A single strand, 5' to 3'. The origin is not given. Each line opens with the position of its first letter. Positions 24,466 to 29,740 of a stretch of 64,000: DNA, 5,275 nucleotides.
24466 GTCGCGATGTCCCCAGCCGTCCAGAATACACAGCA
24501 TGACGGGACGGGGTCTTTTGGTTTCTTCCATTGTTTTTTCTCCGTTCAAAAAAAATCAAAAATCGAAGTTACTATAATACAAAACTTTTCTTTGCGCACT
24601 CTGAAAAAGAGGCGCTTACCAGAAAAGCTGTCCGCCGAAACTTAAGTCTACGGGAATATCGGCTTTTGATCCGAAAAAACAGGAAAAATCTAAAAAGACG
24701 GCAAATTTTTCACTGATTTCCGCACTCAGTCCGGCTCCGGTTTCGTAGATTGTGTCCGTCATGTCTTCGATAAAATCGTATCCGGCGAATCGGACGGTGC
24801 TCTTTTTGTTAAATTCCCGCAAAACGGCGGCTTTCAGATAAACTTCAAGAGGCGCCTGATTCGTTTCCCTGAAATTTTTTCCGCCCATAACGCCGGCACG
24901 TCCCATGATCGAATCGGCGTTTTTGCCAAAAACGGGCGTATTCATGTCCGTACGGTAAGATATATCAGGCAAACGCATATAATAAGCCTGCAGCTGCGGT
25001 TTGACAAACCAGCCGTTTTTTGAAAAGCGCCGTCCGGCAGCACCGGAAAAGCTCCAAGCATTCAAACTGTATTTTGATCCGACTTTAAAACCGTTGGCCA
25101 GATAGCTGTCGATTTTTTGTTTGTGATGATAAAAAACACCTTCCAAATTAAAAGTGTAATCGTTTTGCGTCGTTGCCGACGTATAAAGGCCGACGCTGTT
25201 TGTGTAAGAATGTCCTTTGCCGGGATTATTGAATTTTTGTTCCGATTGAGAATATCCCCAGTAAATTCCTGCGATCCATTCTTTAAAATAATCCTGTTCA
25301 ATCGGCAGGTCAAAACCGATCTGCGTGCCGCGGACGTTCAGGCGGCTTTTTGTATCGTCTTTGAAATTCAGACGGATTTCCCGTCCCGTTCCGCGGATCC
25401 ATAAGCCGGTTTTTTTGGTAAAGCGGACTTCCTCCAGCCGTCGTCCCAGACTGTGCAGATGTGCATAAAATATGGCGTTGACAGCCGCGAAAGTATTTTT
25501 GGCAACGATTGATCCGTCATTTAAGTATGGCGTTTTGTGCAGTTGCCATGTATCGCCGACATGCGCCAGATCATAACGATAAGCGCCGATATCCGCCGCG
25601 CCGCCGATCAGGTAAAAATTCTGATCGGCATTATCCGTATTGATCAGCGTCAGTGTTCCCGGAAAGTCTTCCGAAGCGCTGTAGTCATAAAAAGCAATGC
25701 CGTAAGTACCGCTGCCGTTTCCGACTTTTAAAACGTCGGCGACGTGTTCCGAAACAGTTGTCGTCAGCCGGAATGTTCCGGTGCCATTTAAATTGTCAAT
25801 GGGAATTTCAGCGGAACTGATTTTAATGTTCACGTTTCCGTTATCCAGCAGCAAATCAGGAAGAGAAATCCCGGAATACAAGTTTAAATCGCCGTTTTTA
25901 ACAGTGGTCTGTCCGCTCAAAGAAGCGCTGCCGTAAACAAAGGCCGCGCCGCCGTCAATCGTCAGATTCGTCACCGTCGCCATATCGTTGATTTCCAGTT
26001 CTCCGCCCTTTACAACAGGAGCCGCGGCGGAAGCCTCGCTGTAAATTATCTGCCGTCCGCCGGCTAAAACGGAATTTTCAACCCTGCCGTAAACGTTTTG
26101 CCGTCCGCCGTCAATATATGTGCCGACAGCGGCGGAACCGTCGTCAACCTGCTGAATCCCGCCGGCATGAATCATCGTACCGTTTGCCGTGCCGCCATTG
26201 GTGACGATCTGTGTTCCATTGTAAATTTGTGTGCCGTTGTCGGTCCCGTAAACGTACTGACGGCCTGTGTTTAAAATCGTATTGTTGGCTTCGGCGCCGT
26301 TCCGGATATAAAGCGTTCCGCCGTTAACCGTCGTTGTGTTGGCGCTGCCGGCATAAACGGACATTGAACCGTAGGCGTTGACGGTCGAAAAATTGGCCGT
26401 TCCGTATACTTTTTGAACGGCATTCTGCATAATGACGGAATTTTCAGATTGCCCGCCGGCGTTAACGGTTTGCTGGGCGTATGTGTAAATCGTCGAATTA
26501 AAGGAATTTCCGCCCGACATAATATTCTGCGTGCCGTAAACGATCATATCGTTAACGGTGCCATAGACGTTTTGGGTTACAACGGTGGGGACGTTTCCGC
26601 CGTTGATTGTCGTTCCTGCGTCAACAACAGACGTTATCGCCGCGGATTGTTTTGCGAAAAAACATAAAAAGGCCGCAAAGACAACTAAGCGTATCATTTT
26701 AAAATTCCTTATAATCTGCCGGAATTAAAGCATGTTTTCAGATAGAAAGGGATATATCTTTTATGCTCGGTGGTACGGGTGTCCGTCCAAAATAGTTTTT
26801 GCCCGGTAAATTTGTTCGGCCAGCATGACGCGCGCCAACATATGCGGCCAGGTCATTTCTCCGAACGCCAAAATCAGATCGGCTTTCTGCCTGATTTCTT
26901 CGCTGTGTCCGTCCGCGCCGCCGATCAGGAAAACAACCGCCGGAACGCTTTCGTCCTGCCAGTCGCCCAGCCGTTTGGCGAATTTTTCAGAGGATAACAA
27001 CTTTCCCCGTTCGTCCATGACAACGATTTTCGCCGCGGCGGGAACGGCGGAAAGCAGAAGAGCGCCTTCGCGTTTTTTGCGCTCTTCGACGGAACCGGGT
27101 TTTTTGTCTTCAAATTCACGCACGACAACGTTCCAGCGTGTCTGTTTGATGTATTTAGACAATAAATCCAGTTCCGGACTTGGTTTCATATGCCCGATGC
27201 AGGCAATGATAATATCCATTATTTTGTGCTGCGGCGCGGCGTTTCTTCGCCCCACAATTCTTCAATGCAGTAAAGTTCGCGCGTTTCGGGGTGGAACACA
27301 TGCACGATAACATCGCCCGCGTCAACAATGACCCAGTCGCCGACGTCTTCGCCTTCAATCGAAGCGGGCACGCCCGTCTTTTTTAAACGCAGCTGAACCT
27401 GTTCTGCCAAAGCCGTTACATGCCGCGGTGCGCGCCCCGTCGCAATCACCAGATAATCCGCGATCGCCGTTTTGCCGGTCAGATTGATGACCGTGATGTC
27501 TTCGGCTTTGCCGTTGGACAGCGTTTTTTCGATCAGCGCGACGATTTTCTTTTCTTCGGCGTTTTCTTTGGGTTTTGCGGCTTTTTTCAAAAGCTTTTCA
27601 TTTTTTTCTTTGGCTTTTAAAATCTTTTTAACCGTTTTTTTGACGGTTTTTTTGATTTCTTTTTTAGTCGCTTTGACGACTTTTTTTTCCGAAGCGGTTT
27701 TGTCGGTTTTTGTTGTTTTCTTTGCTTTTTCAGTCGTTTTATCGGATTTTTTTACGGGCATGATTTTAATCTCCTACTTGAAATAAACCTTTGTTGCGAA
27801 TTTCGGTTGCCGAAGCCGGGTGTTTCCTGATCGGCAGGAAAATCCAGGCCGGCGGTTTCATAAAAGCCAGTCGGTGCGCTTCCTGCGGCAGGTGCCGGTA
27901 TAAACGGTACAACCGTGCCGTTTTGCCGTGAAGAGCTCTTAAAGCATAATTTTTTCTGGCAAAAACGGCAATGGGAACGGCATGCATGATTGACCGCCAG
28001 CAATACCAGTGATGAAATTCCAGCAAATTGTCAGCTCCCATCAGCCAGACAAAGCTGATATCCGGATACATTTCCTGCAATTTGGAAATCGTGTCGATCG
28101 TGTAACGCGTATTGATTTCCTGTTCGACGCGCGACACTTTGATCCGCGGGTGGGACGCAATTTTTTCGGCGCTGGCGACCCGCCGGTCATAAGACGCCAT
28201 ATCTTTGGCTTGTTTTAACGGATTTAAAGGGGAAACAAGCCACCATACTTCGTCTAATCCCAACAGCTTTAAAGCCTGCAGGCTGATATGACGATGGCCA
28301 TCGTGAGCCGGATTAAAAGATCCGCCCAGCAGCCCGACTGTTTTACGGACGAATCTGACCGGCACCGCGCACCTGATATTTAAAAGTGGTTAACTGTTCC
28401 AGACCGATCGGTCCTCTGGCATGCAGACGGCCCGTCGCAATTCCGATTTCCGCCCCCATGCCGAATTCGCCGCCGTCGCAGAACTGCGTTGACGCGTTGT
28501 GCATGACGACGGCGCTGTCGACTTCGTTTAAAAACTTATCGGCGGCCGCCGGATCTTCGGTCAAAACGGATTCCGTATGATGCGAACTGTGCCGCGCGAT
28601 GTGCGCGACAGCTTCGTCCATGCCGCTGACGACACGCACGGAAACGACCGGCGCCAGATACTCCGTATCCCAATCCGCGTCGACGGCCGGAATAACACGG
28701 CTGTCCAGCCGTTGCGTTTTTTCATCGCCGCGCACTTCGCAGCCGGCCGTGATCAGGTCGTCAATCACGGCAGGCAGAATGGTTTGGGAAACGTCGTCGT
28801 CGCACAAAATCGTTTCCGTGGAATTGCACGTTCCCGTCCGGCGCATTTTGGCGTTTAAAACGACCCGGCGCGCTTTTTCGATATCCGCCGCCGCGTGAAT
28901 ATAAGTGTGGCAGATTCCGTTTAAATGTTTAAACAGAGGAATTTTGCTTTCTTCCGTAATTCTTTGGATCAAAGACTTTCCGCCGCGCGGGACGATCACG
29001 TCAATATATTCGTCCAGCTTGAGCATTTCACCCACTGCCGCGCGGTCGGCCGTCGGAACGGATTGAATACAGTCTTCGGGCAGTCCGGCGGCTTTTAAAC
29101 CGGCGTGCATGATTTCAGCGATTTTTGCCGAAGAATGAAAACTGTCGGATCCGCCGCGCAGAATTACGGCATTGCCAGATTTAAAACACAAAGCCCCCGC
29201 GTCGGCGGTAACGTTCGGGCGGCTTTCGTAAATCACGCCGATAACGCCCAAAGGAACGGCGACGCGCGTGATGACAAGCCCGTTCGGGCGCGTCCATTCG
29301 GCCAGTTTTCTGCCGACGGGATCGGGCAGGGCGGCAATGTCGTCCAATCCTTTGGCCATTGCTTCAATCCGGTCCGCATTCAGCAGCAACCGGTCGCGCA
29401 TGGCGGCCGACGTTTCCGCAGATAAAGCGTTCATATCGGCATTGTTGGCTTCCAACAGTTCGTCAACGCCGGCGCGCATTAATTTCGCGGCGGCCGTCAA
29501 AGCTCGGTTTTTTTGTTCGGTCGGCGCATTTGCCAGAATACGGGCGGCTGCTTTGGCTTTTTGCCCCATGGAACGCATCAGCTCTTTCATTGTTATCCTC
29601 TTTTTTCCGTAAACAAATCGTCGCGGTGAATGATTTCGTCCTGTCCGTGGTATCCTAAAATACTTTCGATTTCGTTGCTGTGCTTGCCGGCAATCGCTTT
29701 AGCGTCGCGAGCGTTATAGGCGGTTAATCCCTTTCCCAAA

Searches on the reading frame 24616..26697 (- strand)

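Call 50: search_protein_families(library=pfam, proteins=[window:24616-26697:-], max_evalue=0.001)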
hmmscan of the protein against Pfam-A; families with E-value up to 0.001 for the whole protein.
window:24616-26697:- (693 aa): 2 families
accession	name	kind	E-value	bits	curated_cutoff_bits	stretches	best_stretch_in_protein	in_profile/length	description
PF03212.20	Pertactin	-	5.6e-13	49.3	22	1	296-387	24-120/121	Pertactin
PF16168.11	AIDA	-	1.4e-06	28.7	27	1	107-161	4-62/63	Adhesin of bacterial autotransporter system, probable stalk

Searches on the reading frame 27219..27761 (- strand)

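Call 50: search_protein_families(library=pfam, proteins=[window:27219-27761:-], max_evalue=0.001)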
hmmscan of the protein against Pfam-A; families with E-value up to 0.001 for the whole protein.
window:27219-27761:- (180 aa): 1 family
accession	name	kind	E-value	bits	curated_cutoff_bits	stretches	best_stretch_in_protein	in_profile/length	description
PF02410.21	RsfS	-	2.1e-30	105.3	21.6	1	77-170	3-98/98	Ribosomal silencing factor during starvation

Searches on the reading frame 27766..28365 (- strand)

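Call 50: search_protein_families(library=pfam, proteins=[window:27766-28365:-], max_evalue=0.001)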
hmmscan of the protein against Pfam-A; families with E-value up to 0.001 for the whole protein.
window:27766-28365:- (199 aa): 1 family
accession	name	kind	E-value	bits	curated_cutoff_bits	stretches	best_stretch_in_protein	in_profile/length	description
PF01467.32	CTP_transf_like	-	2.2e-19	70.4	21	1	12-191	1-132/133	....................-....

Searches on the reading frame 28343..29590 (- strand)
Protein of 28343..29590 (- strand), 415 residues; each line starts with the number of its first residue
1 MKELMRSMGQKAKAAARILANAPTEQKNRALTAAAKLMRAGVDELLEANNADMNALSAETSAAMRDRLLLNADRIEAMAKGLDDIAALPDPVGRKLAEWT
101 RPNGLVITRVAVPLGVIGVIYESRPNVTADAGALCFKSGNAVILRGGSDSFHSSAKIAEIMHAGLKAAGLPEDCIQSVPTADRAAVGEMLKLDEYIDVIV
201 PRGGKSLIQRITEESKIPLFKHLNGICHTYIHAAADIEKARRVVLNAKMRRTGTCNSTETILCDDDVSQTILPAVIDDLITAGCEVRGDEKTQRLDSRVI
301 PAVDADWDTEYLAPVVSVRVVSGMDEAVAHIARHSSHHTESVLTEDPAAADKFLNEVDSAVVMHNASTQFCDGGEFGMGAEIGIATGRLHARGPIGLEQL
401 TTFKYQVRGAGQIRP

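Call 50: search_protein_families(library=pfam, proteins=[window:28343-29590:-], max_evalue=0.001)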
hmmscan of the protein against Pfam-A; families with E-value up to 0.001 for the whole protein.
window:28343-29590:- (415 aa): 1 family
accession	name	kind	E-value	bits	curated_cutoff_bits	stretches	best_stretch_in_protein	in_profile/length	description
PF00171.27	Aldedh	-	1.3e-23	83.7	23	2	7-278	33-292/461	Aldehyde dehydrogenase family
